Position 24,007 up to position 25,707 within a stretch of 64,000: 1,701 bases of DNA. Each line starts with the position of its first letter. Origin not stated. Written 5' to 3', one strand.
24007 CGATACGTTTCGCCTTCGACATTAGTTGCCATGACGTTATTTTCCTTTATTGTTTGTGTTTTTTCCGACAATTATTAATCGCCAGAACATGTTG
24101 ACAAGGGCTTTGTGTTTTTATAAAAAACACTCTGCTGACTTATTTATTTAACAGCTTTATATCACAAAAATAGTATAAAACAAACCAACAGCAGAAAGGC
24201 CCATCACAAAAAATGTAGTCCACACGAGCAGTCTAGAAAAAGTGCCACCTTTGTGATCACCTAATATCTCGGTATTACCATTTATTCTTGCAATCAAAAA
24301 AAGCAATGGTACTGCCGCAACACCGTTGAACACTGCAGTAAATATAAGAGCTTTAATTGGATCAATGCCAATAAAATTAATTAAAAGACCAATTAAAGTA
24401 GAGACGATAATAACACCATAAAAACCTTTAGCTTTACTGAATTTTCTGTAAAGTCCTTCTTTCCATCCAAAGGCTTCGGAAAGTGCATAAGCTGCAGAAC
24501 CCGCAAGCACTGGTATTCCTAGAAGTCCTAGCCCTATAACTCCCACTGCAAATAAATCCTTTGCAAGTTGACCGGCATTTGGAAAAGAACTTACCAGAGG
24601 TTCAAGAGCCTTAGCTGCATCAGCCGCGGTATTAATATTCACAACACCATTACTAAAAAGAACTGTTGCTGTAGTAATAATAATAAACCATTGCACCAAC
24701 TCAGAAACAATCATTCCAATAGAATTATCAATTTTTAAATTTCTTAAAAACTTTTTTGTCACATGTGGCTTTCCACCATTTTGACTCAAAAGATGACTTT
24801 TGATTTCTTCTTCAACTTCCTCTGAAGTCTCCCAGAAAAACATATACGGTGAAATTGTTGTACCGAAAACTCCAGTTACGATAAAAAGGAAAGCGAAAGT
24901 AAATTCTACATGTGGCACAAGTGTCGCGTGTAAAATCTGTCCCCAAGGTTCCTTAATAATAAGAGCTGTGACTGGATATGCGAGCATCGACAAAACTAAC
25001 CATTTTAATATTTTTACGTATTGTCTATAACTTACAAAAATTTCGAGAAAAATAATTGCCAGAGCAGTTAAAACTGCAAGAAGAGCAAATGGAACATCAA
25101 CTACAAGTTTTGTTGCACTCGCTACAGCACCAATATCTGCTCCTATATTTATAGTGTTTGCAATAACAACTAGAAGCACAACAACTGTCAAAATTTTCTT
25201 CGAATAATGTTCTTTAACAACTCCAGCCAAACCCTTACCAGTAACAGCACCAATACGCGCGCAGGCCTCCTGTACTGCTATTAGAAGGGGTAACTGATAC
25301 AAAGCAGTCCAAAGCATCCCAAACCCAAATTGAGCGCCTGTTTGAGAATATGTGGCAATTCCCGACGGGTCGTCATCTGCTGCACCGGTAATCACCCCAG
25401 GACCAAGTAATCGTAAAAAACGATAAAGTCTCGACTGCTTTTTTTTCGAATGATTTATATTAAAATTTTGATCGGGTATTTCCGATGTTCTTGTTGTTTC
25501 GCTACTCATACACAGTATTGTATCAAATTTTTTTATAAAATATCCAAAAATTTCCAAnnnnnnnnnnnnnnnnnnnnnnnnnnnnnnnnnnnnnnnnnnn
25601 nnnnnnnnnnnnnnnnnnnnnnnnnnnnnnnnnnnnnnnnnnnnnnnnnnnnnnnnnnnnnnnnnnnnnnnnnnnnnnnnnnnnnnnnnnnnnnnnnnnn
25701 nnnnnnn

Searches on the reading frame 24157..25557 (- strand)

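Call 7: search_protein_families(library=pfam, proteins=[window:24157-25557:-], max_evalue=0.001)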
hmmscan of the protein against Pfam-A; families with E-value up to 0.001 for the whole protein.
window:24157-25557:- (466 aa): 1 family
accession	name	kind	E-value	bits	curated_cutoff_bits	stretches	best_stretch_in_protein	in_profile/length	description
PF01566.24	Nramp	-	1.1e-72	245.5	29.8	1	67-436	1-354/357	Natural resistance-associated macrophage protein-like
